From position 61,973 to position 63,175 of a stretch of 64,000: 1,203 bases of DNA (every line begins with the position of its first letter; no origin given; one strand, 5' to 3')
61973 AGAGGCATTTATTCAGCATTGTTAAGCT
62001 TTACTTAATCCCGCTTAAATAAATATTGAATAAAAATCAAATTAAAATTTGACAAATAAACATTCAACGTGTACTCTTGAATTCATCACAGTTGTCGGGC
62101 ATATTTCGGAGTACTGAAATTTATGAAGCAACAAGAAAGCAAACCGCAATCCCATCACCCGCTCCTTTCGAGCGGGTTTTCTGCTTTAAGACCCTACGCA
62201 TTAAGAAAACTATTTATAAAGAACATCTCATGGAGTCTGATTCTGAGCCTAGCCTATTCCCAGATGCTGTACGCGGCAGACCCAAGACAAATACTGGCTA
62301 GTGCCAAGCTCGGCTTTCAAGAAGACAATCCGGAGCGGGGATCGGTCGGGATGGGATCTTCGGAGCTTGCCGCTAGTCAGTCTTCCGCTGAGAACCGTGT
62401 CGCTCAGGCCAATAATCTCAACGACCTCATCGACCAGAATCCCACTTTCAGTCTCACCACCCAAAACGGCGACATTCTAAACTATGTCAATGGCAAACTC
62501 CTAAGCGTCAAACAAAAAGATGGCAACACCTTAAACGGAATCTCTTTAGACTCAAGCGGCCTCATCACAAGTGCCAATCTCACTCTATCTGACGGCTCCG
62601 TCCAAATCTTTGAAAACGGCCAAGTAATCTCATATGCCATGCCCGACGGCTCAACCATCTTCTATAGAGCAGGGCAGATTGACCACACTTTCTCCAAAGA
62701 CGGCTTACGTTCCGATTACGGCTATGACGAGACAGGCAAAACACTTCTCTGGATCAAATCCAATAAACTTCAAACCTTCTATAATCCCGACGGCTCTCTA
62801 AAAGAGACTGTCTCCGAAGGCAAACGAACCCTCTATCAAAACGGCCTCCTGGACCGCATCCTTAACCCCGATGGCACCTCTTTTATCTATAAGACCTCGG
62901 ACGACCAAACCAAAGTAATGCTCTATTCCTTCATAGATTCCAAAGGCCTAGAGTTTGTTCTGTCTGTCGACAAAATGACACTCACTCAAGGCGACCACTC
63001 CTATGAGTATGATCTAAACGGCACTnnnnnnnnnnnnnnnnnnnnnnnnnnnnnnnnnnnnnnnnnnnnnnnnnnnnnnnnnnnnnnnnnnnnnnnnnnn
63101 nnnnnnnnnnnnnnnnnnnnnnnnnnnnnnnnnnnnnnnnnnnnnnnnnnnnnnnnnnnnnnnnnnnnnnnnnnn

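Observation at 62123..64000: A second secreted YD-like repeat ORF is hidden from the ORF track and has different codon usage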

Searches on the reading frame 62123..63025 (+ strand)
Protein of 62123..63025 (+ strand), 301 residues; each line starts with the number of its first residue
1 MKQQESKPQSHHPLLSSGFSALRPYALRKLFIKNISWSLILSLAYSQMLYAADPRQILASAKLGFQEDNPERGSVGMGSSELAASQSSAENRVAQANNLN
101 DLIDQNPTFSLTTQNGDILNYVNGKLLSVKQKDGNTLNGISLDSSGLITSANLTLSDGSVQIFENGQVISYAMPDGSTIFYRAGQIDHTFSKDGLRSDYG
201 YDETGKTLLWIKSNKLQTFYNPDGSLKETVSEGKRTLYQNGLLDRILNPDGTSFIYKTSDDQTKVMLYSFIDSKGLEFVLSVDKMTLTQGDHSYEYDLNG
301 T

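Call 33: find_homologous_proteins(query=A1, max_evalue=0.00001)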
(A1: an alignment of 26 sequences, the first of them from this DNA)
Query A1 (26 sequences) (301 aa, profile of the alignment): 1 proteins with E <= 0.00001 among 8000 candidates.
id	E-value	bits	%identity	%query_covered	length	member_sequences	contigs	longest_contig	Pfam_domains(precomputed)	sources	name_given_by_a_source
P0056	2.9e-85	304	29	78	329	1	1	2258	-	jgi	jgi:antitoxin component YwqK of YwqJK toxin-antitoxin module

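Call 34: search_solved_structures(query=A1, max_evalue=1, show_alignments=2)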
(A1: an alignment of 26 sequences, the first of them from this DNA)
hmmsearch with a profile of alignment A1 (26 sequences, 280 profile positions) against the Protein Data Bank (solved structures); distinct sequences matched with E-value up to 1: 10.
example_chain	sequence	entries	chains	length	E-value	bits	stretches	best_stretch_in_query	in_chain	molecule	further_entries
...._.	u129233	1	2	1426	2.2e-06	30.4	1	117-227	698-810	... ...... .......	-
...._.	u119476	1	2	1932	0.076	15.4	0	153-204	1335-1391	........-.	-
7ban_A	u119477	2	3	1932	0.077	15.4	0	153-204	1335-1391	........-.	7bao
7pq5_L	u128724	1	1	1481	0.11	14.9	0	138-227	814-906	Tre23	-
8cp6_B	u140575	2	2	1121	0.16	14.4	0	140-265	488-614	Toxin protein Tse5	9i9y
3fyf_A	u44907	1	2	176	0.19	14.2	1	43-109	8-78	PROTEIN BVU-3222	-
5bvq_A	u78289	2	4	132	0.37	13.2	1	208-256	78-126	fatty acid-binding protein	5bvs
4jxb_A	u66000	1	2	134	0.41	13.1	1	97-158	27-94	Invasion-associated protein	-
4lj1_A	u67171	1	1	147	0.51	12.7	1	97-158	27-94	Invasion-associated protein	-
1mby_A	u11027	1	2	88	0.98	11.8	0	128-160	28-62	serine/threonine kinase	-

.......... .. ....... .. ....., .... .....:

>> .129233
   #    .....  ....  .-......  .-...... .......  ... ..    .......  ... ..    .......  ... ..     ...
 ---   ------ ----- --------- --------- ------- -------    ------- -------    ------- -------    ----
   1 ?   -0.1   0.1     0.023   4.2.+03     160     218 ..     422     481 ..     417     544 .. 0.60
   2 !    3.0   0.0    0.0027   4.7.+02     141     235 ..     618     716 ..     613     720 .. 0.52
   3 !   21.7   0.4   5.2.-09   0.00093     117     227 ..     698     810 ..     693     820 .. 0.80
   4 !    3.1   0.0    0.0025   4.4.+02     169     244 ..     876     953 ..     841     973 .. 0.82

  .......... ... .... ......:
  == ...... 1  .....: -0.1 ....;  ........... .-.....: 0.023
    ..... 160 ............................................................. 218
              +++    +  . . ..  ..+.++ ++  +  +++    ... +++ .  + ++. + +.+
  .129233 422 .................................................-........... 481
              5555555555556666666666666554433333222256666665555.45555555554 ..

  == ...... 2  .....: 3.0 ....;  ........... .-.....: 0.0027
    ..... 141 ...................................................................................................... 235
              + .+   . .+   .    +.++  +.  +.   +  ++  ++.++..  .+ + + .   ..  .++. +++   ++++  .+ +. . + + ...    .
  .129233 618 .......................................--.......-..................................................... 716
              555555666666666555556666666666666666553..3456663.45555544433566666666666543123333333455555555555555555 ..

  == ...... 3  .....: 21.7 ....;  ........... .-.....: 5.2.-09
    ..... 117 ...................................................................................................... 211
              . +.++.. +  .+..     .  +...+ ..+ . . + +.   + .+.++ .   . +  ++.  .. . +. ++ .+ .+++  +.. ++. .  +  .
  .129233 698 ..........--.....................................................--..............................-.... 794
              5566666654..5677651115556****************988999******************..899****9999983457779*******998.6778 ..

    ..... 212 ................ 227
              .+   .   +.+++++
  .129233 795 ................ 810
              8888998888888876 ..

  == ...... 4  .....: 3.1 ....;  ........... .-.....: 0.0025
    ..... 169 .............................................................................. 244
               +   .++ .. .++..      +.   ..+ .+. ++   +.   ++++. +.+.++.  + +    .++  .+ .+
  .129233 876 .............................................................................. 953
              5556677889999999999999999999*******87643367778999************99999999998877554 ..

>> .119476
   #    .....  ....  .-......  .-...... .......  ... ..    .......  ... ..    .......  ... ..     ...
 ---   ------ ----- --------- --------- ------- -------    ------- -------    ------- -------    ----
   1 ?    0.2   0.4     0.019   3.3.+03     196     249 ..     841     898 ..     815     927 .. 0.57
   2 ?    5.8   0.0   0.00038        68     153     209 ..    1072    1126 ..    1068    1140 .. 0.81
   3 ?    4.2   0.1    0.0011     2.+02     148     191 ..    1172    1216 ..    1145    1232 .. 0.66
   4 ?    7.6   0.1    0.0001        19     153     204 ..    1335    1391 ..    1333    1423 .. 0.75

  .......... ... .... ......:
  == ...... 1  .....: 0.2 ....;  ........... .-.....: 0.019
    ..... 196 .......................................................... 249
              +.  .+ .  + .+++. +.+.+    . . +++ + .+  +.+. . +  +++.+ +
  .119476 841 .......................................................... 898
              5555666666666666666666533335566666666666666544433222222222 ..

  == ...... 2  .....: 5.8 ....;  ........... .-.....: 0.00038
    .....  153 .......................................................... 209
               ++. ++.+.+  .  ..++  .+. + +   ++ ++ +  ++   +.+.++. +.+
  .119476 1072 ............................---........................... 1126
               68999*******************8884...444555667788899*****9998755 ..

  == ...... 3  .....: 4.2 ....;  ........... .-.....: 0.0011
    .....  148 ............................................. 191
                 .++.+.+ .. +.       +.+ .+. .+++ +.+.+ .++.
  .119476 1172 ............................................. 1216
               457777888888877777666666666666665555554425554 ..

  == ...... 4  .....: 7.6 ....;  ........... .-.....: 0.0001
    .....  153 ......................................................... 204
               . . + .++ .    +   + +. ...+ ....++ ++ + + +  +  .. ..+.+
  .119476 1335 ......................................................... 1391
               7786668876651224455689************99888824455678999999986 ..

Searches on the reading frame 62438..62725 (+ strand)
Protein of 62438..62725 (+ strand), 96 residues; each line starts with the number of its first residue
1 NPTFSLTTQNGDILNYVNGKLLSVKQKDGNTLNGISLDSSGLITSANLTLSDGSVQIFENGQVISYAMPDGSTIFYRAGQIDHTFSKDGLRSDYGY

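Call 40: find_related_loci(query=A2, collection=genome_contigs, flank=10000)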
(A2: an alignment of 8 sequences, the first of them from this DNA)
Query A2 (96 aa) in genome_contigs; peptide patterns used: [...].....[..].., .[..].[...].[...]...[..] (x = any residue, [..] = any of these).
63 stretches matched a pattern; 14 encode a relative of the query (tblastn E <= 1e-3); 14 distinct loci.
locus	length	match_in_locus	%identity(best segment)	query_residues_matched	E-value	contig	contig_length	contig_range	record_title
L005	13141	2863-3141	58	4-96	5e-32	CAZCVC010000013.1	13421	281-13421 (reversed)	MAG TPA_asm: uncultured Planctomycetia bacterium isolate ERP125453_co2_369 genome assembly, contig: NODE_1812_length_134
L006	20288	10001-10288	56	1-96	1e-31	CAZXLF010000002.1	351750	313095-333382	MAG TPA_asm: uncultured Planctomycetia bacterium isolate SRP273308_co1_398 genome assembly, contig: NODE_21_length_35175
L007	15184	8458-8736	56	4-96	4e-30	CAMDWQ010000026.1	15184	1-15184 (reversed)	MAG: Candidatus Omnitrophica bacterium isolate LH-05nov19-156 genome assembly, contig: LH-05nov19-C8863, whole genome sh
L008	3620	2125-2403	53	4-96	2e-29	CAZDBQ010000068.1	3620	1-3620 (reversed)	MAG TPA_asm: uncultured Planctomycetia bacterium isolate binchicken_co165_304 genome assembly, contig: k141_1879446, who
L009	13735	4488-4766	54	4-96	5e-29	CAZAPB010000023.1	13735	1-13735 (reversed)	MAG TPA_asm: uncultured Planctomycetia bacterium isolate SRP272421_co3_449 genome assembly, contig: NODE_12447_length_13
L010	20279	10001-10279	52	4-96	6e-28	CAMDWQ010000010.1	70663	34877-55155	MAG: Candidatus Omnitrophica bacterium isolate LH-05nov19-156 genome assembly, contig: LH-05nov19-C544, whole genome sho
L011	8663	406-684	53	4-96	8e-29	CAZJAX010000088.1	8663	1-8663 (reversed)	MAG TPA_asm: uncultured Planctomycetia bacterium isolate SRP342105_co2_14 genome assembly, contig: NODE_8914_length_8663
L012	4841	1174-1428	54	4-88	4e-27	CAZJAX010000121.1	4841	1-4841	MAG TPA_asm: uncultured Planctomycetia bacterium isolate SRP342105_co2_14 genome assembly, contig: NODE_20992_length_484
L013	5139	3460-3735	57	1-90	2e-26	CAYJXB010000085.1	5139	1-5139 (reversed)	MAG TPA_asm: uncultured Planctomycetia bacterium isolate ERP125453_co1_485 genome assembly, contig: NODE_21805_length_51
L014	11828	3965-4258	49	1-96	4e-25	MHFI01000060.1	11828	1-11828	MAG: Omnitrophica bacterium RIFCSPHIGHO2_02_FULL_51_18 rifcsphigho2_02_scaffold_66532, whole genome shotgun sequence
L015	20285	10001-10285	51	4-96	1e-24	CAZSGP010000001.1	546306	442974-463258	MAG TPA_asm: uncultured Planctomycetia bacterium isolate SRP278252_co1_282 genome assembly, contig: NODE_2_length_546306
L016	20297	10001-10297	48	1-96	2e-24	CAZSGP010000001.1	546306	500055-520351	MAG TPA_asm: uncultured Planctomycetia bacterium isolate SRP278252_co1_282 genome assembly, contig: NODE_2_length_546306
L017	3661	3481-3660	60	1-60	1e-18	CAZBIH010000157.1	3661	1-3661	MAG TPA_asm: uncultured Planctomycetia bacterium isolate ERP125453_co2_192 genome assembly, contig: NODE_22284_length_36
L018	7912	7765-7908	56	1-48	3e-12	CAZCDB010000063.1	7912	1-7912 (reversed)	MAG TPA_asm: uncultured Planctomycetia bacterium isolate SRP150892_co2_175 genome assembly, contig: NODE_14307_length_79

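Call 69: search_protein_families(library=pfam, proteins=[L015:9199-9585:-, L015:7099-8727:+, L015:4605-7181:+, L007:7532-8086:-, L007:7135-7662:-, L007:5963-7204:+, L009:2448-3914:-, L009:2045-2440:-, L014:3076-3447:+, L005:1546-2337:+], max_evalue=0.0001)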
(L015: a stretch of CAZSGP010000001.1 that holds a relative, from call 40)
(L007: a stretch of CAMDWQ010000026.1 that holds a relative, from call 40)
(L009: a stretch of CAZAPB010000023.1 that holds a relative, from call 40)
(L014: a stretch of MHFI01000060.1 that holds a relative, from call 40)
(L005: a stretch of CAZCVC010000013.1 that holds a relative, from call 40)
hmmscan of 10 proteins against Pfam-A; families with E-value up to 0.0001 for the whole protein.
L015:9199-9585:- (128 aa): 1 family
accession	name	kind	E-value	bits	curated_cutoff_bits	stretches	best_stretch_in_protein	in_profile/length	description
PF00072.30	Response_reg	-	6.6e-30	104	30.2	1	11-119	1-110/111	Response regulator receiver domain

L015:7099-8727:+ (542 aa): 2 families
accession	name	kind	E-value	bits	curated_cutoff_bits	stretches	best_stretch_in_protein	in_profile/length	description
PF00795.27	CN_hydrolase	-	1.4e-29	103.7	23.2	1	267-494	17-243/256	Carbon-nitrogen hydrolase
PF20154.4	LNT_N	-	3.3e-28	99.3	27.1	1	41-192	1-159/159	Apolipoprotein N-acyltransferase N-terminal domain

L015:4605-7181:+ (858 aa): 6 families
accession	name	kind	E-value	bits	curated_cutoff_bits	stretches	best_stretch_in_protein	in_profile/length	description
PF07517.20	SecA_DEAD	-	3.9e-134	446.9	24.6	1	7-383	2-289/290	SecA DEAD-like domain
PF21090.3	P-loop_SecA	-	1e-81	273.9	27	2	399-499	1-101/205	SecA P-loop domain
PF07516.18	SecA_SW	-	1.1e-70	238.2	26.7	1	571-773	2-200/200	SecA Wing and Scaffold domain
PF01043.26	SecA_PP_bind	-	1.6e-46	157.8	23.5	1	232-340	2-110/110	SecA preprotein cross-linking domain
PF02810.21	SEC-C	-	2.1e-10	40.7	20.4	1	840-857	1-18/19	SEC-C motif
PF00270.35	DEAD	-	8e-06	26.1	26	1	96-215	15-130/167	DEAD/DEAH box helicase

L007:7532-8086:- (184 aa): 4 families
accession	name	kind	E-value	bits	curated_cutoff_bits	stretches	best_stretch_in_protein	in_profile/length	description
PF07883.17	Cupin_2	-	1.5e-13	50.7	27.2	1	111-179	4-70/70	Cupin domain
PF13443.12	HTH_26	-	3.1e-07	31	22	1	8-63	2-58/63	Cro/C1-type HTH DNA-binding domain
PF12844.13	HTH_19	-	4.5e-07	30.1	30.2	1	5-58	1-54/64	Helix-turn-helix domain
PF01381.28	HTH_3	-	1.7e-06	28.4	23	1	8-60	1-53/55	Helix-turn-helix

L007:7135-7662:- (175 aa): 1 family
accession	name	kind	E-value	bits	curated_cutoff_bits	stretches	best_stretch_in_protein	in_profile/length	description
PF00072.30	Response_reg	-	1.2e-27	96.7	30.2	1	60-167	1-109/111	Response regulator receiver domain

L007:5963-7204:+ (413 aa): 1 family
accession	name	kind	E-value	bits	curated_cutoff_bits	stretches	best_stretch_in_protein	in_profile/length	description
PF09594.16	GT87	-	1.2e-21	78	25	1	62-315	1-232/237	Glycosyltransferase family 87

L009:2448-3914:- (488 aa): 5 families
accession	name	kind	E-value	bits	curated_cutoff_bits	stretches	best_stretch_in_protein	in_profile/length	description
PF02518.31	HATPase_c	-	4e-28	98.5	26.4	1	371-481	2-110/111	Histidine kinase-, DNA gyrase B-, and HSP90-like ATPase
PF00512.31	HisKA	-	7.6e-16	58.4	26.9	1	257-324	2-66/66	His Kinase A (phospho-acceptor) domain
PF00989.32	PAS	-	7.7e-09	36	22.6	1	143-193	3-53/113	PAS fold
PF13426.13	PAS_9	-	3.7e-07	30.8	27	1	152-249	2-103/103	PAS domain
PF08348.17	PAS_6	-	1.1e-05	25.7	27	1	158-254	16-113/115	YheO-like PAS domain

L009:2045-2440:- (131 aa): 1 family
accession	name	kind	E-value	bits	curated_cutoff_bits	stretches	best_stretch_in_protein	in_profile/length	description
PF00072.30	Response_reg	-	1.2e-26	93.5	30.2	1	8-117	1-110/111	Response regulator receiver domain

L014:3076-3447:+ (123 aa): 1 family
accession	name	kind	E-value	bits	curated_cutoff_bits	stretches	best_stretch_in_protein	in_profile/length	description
PF00072.30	Response_reg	-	6.4e-20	71.8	30.2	1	5-115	2-110/111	Response regulator receiver domain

L005:1546-2337:+ (263 aa): 1 family
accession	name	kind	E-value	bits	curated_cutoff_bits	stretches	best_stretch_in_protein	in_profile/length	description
PF05359.17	DUF748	-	4.2e-16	58.7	50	1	14-187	13-186/1037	Domain of Unknown Function (DUF748)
